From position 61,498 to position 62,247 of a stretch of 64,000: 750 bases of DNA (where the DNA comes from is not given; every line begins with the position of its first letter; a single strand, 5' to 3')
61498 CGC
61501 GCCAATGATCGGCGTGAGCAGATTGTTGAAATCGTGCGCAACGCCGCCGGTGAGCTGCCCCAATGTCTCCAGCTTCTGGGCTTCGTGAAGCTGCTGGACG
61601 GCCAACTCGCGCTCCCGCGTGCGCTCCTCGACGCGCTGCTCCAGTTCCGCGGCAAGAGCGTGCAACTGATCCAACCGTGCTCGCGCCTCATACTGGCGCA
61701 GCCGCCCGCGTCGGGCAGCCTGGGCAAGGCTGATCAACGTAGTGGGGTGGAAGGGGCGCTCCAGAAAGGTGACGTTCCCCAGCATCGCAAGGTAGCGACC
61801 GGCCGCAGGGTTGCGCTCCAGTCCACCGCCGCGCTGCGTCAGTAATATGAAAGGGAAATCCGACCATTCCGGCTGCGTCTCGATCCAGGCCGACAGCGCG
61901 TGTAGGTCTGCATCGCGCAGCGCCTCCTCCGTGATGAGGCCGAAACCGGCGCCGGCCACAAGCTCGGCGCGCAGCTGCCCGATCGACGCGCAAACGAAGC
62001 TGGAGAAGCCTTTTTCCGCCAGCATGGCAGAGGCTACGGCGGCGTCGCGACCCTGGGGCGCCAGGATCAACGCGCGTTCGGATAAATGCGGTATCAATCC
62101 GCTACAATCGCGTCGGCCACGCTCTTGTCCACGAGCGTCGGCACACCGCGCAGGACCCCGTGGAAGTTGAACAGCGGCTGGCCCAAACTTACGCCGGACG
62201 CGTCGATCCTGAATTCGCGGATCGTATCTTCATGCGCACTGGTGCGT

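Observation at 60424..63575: KaiC-like ATPase translationally coupled to a hybrid histidine kinase, with no KaiA or KaiB nearby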

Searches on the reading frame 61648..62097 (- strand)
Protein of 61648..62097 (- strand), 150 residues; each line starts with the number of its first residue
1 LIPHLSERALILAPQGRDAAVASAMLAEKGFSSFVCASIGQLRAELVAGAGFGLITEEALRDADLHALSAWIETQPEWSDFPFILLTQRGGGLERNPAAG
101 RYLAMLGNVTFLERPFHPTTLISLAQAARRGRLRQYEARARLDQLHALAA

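Call 19: find_homologous_proteins(query=window:61648-62097:-, max_evalue=0.001)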
Query window:61648-62097:- (150 aa): 603 proteins with E <= 0.001 among 906 candidates; the best 120 are listed.
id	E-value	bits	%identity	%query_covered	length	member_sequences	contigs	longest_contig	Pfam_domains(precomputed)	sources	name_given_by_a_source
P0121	2.1e-64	234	75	99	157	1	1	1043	-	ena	-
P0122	3.4e-63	230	74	99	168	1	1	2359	-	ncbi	ncbi:MAG TPA: hypothetical protein VIA80_00680, partial [Hyphomonadaceae bacterium]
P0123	4.3e-62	226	73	99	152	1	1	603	-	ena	-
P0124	7.8e-62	225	72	99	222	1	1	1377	-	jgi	-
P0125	2.8e-61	223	71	97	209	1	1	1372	-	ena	-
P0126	5.7e-61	222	71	99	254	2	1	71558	-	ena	-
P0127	2.2e-60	221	67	100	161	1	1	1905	-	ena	-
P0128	2.2e-59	217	70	99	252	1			PF00512.32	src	-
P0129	2.5e-59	217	68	100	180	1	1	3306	-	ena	-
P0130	5.2e-59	216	71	98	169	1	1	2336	-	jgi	-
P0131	6.8e-59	216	70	100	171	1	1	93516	-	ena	-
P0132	8.2e-59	215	75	93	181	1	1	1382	-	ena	-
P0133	1.3e-58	215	67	100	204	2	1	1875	-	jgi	jgi:signal transduction histidine kinase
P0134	1.5e-58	215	69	100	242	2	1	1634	PF00512.32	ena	-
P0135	2.6e-58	214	75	91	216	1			-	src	-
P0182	2.0e-51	191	67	97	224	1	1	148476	-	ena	-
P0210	2.8e-49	185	66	89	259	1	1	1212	PF00563.26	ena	-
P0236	1.1e-47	179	56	95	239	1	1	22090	PF08803.18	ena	-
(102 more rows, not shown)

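Call 28: predict_structure(alignment_id=A1)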
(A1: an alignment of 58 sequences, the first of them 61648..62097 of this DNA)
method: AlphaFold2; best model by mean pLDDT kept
length: 150 residues; sequences in the alignment: 58
mean_pLDDT: 89.1   pTM: 0.85
mean pLDDT of the five models: 89.1, 88.7, 87.6, 86.6, 85.0
residues with pLDDT >= 90: 92; 70-90: 52; 50-70: 6; < 50: 0
segments of 3 or more residues with pLDDT < 50: none
pLDDT, mean of each block of 10 residues (from residue 1): 80 91 94 94 93 93 85 89 90 73 90 91 95 91 90
secondary structure, 60 per line:
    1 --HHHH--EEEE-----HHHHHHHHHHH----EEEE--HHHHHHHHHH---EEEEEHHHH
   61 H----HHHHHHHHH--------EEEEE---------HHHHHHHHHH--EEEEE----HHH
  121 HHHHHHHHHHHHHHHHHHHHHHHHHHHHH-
elements in order: H3-6 E9-12 H18-28 E33-36 H39-48 E52-56 H57-61 H66-74 E83-87 H97-106 E109-113 H118-149

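Call 32: fold_search(model_id=the predicted structure, library=pdb)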
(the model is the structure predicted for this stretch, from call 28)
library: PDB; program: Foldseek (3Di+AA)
matches with E <= 10: 1340; with E <= 0.001: 79
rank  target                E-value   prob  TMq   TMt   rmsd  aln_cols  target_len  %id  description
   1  1qkk                  3.4e-05  1.00  0.75  0.80   3.0       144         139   20  Crystal structure of the receiver domain and linker region of DctD from Sinorhizobium meliloti (released 2000-07-30)
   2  6zxb_A                3.7e-05  1.00  0.64  0.36   4.4       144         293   21  Diguanylate cyclase DgcR (I-site mutant) in native state (released 2021-03-31)
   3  5xt2_A                4.4e-05  1.00  0.68  0.53   3.7       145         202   19  Crystal structures of full-length FixJ from B. japonicum crystallized in space group P212121 (released 2018-05-23)
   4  1l5z                  5.7e-05  1.00  0.68  0.70   3.5       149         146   22  CRYSTAL STRUCTURE OF THE E121K SUBSTITUTION OF THE RECEIVER DOMAIN OF SINORHIZOBIUM MELILOTI DCTD (released 2002-10-23)
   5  6oec_F                5.7e-05  1.00  0.65  0.66   5.3       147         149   17  Yeast Spc42 Trimeric Coiled-Coil Amino Acids 181-211 fused to PDB: 3H5I (released 2019-04-24)
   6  6oec_G                5.7e-05  1.00  0.66  0.66   4.6       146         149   16  Yeast Spc42 Trimeric Coiled-Coil Amino Acids 181-211 fused to PDB: 3H5I (released 2019-04-24)
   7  2jba_B                6.5e-05  1.00  0.64  0.77   3.5       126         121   17  PhoB response regulator receiver domain constitutively-active double mutant D53A and Y102C. (released 2007-01-04)
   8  6oec_J                7.4e-05  1.00  0.65  0.64   4.3       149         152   17  Yeast Spc42 Trimeric Coiled-Coil Amino Acids 181-211 fused to PDB: 3H5I (released 2019-04-24)
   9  2jk1                  8.4e-05  1.00  0.72  0.77   3.2       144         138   19  Crystal structure of the wild-type HupR receiver domain (released 2008-11-11)
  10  5xt2_B                8.4e-05  1.00  0.70  0.53   3.4       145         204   19  Crystal structures of full-length FixJ from B. japonicum crystallized in space group P212121 (released 2018-05-23)
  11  7cci_A                8.4e-05  1.00  0.62  0.69   3.6       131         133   18  Acinetobacter baumannii response regulator AdeR with disordered N terminus (released 2021-06-23)
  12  1mvo                  8.9e-05  1.00  0.61  0.74   3.6       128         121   13  Crystal structure of the PhoP receiver domain from Bacillus subtilis (released 2002-10-16)
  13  2vui                  1.0e-04  1.00  0.72  0.78   3.4       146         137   18  Crystal structure of the HupR receiver domain in inhibitory phospho- state (released 2008-11-11)
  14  2iyn_B                1.0e-04  1.00  0.64  0.76   3.4       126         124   17  The co-factor-induced pre-active conformation in PhoB (released 2006-08-30)
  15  3bre_B                1.1e-04  1.00  0.63  0.33   4.7       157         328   15  Crystal Structure of P.aeruginosa PA3702 (released 2008-04-01)
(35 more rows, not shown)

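Call 44: search_dna_similar(query=window:61648-62097:-, collection=plasmids, mode=protein, max_rows=60, max_evalue=0.001, rows=spread)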
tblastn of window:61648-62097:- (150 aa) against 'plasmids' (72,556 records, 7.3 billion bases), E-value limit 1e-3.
Records with a match: 210; places in all: 223; records where one place covers at least 80% of the query: 125.
Best place of each record, by identity: 60-80% 6; <60% 204.
By first word of the organism name: Sinorhizobium 53; Agrobacterium 45; Rhizobium 19; Sphingobium 18; Azospirillum 11; Ensifer 8; Mesorhizobium 8; Neorhizobium 6; Sphingomonas 5; Paraburkholderia 5; and 20 more.
By predicted mobility (MOB-suite, as given by PLSDB): conjugative 110; non-mobilizable 88; mobilizable 12.
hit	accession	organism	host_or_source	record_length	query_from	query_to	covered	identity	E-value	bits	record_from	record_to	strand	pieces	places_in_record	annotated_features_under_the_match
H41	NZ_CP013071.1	Sphingobium indicum B90A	sugarcane rhizosphere soil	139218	1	146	97%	69.9%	6e-56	194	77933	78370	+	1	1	ATP-binding protein | ATPase domain-containing protein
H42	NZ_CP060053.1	Croceicoccus marinus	prokaryote,marine sediment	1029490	6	145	93%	65.0%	4e-46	166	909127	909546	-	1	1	none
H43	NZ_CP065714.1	Sphingomonas paucimobilis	-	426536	1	149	99%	59.1%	5e-43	157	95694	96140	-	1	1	ATP-binding protein | ATPase domain-containing protein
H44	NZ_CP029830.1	Azospirillum ramasamyi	single cell,Cow dung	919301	5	150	97%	58.2%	1e-40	150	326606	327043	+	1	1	ATP-binding protein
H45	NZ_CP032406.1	Rhizobium rosettiformans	Isolation,ex cyanobacteria field sample ...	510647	2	145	96%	56.9%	2e-39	147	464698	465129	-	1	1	ATP-binding protein | ATPase domain-containing protein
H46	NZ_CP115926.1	Agrobacterium tumefaciens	Chrysanthemum,cell culture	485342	2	145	96%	55.6%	2e-39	147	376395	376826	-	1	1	hybrid sensor histidine kinase/response regulator | ATPase domain-containing protein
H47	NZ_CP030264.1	Ensifer adhaerens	Zea mays,whole organism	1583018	2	145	96%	55.6%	5e-39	146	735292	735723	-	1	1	none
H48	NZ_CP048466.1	Agrobacterium tumefaciens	walnut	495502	2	145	96%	54.9%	3e-39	147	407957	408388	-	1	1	hybrid sensor histidine kinase/response regulator | ATPase domain-containing protein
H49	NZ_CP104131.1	Sinorhizobium sp. K101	Phaseolus vulgaris,cell ...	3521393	2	145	96%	54.9%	7e-39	145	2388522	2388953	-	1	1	none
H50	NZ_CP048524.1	Agrobacterium tumefaciens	walnut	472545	2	145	96%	54.9%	1e-38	145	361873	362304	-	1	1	ATP-binding protein | ATPase domain-containing protein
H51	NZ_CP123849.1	Agrobacterium tumefaciens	Rose,cell culture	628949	2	145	96%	54.9%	1e-38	145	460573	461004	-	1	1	hybrid sensor histidine kinase/response regulator | ATPase domain-containing protein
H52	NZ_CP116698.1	Agrobacterium tumefaciens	Clematis,cell culture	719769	2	145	96%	54.9%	2e-38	144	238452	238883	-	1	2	hybrid sensor histidine kinase/response regulator | ATPase domain-containing protein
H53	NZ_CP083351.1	Ensifer adhaerens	cell culture,The sample was isolated ...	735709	2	145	96%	54.9%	2e-38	144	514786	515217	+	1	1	ATP-binding protein | ATPase domain-containing protein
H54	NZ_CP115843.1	Agrobacterium tumefaciens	willow,cell culture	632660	2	145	96%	54.9%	2e-38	144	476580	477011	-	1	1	hybrid sensor histidine kinase/response regulator | ATPase domain-containing protein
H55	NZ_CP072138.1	Agrobacterium sp. S7/73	Phyla canescens,cell culture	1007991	2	145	96%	54.2%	6e-38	143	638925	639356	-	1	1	record has no annotation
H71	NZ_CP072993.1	Loktanella salsilacus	-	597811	4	145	95%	40.8%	9e-21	94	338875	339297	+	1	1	HWE histidine kinase domain-containing protein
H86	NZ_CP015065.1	Mesorhizobium ciceri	Astragalus pelecinus,Pure Sample,Plant ...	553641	10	123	76%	30.7%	3e-6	52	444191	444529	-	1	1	sensor histidine kinase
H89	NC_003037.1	Sinorhizobium meliloti 1021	-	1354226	9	90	55%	34.1%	3e-5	50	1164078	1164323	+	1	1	none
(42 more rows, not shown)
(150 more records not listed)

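Call 45: get_annotated_region(hit=H89, flank=4000)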
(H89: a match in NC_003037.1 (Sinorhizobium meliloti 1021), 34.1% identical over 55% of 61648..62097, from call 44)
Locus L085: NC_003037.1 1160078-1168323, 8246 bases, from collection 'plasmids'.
description: Sinorhizobium meliloti 1021 plasmid pSymA, complete sequence
organism: Sinorhizobium meliloti 1021 (NCBI taxid 266834)
taxonomy: Bacteria; Pseudomonadota; Alphaproteobacteria; Hyphomicrobiales; Rhizobiaceae; Sinorhizobium; Sinorhizobium meliloti; Sinorhizobium meliloti 1021
host: -; source: -; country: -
typing (MOB-suite, as given by PLSDB): conjugative; relaxase MOBQ; mating-pair formation MPF_T
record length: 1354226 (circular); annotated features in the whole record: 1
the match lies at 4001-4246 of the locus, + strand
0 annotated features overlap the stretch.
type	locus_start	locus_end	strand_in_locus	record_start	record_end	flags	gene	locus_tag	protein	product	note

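Call 46: get_annotated_region(hit=H71, flank=4000)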
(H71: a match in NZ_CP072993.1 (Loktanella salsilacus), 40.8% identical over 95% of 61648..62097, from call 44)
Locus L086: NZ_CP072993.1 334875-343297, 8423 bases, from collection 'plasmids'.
description: Loktanella salsilacus strain 1A07893 plasmid plas2, complete sequence
organism: Loktanella salsilacus (NCBI taxid 195913)
taxonomy: Bacteria; Pseudomonadota; Alphaproteobacteria; Rhodobacterales; Roseobacteraceae; Loktanella; Loktanella salsilacus
host: -; source: -; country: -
typing (MOB-suite, as given by PLSDB): non-mobilizable
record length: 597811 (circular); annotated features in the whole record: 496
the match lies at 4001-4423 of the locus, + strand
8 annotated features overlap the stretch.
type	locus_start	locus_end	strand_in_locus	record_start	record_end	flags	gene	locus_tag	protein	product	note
CDS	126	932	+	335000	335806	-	-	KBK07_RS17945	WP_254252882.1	alpha/beta hydrolase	-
CDS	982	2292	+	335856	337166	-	-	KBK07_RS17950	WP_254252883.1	PAS domain S-box protein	-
CDS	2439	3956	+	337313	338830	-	gvpD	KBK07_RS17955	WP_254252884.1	ATPase domain-containing protein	-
CDS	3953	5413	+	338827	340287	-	-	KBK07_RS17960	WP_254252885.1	HWE histidine kinase domain-containing protein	-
CDS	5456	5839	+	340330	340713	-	-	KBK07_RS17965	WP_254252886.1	response regulator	GO:0000160 - phosphorelay signal transduction system [Evidence IEA]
CDS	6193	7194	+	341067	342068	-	-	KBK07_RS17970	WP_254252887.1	IS30 family transposase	-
CDS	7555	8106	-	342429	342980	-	-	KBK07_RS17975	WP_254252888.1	carboxymuconolactone decarboxylase family protein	-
CDS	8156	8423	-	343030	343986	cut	-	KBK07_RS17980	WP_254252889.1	LysR family transcriptional regulator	GO:0006355 - regulation of DNA-templated transcription [Evidence IEA]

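Call 47: get_annotated_region(hit=H86, flank=4000)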
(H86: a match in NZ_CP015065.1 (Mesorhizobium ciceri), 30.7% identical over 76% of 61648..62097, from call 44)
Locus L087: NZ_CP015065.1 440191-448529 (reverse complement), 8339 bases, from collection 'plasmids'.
description: Mesorhizobium ciceri biovar biserrulae strain WSM1284 plasmid pMc1284, complete sequence
organism: Mesorhizobium ciceri (NCBI taxid 278148)
taxonomy: Bacteria; Pseudomonadota; Alphaproteobacteria; Hyphomicrobiales; Phyllobacteriaceae; Mesorhizobium; Mesorhizobium ciceri
host: -; source: Astragalus pelecinus,Pure Sample,Plant nodule tissue,root nodule; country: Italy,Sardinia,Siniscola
typing (MOB-suite, as given by PLSDB): non-mobilizable
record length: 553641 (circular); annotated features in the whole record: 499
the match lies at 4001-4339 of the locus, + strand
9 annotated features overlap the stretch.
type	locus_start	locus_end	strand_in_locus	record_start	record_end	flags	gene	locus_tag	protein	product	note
CDS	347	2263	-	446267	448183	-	-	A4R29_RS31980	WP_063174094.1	PAS domain-containing sensor histidine kinase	-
CDS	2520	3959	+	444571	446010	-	-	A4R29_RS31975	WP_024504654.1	ATPase domain-containing protein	-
CDS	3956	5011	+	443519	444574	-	-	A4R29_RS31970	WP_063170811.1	sensor histidine kinase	GO:0007165 - signal transduction [Evidence IEA]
CDS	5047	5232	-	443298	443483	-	-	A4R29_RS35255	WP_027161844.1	recombinase family protein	-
CDS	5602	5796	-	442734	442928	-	-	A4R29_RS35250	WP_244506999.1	recombinase family protein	GO:0006310 - DNA recombination [Evidence IEA]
CDS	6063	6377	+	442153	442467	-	-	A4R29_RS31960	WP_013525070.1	YMGG-like glycine zipper-containing protein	-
CDS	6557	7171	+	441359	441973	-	-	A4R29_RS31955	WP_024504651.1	methyltransferase domain-containing protein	-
CDS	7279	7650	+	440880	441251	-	-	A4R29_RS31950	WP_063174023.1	nuclear transport factor 2 family protein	-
CDS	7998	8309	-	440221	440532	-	-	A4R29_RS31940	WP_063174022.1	hypothetical protein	-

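Call 59: find_encoding_contigs(protein=P0131, flank=5000, max_places=1)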
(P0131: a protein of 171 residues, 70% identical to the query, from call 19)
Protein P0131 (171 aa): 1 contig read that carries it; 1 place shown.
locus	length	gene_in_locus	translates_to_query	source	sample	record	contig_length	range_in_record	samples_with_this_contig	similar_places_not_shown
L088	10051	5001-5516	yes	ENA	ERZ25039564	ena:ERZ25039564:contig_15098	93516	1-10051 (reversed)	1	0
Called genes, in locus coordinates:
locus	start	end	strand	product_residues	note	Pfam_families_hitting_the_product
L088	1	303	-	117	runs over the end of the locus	-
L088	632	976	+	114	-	PF00999:Na_H_Exchanger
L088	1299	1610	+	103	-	PF03413:PepSY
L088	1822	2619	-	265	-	PF07007:LprI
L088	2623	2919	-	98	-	PF09351:DUF1993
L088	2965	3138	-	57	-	PF09351:DUF1993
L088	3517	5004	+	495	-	PF03796:DnaB_C (faint), PF06745:ATPase, PF13481:AAA_25 (faint), PF23442:DUF7125 (faint), PF00004:AAA (faint), PF01695:IstB_IS21 (faint), PF00154:RecA_N (weak), PF06745:ATPase, +9 more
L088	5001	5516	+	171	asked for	-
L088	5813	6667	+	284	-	PF02518:HATPase_c, PF00072:Response_reg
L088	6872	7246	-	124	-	-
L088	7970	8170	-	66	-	-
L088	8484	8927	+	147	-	PF00027:cNMP_binding (weak)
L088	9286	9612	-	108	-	-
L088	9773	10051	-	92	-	?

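Call 60: find_encoding_contigs(protein=P0182, flank=5000, max_places=1)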
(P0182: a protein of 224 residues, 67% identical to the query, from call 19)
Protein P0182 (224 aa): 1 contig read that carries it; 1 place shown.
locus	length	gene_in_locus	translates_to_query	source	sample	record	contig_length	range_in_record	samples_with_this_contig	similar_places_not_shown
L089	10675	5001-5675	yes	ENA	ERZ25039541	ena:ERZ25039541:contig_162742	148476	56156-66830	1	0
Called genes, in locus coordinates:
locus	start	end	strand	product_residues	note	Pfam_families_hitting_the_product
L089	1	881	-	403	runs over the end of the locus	PF01070:FMN_dh, PF00478:IMPDH, PF01645:Glu_synthase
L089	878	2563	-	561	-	PF07969:Amidohydro_3, PF01979:Amidohydro_1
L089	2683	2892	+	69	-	-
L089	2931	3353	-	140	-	-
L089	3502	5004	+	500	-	PF01695:IstB_IS21 (faint), PF03796:DnaB_C (faint), PF06745:ATPase, PF13481:AAA_25 (faint), PF09848:SLFN-g3_helicase (faint), PF12775:AAA_7 (faint), PF13191:AAA_16 (faint), PF06745:ATPase, +3 more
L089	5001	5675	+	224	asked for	-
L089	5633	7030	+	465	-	PF08448:PAS_4 (weak), PF02518:HATPase_c, PF00072:Response_reg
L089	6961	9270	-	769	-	PF06253:MTTB, PF00282:Pyridoxal_deC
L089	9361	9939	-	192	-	PF06253:MTTB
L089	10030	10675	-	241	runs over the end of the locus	-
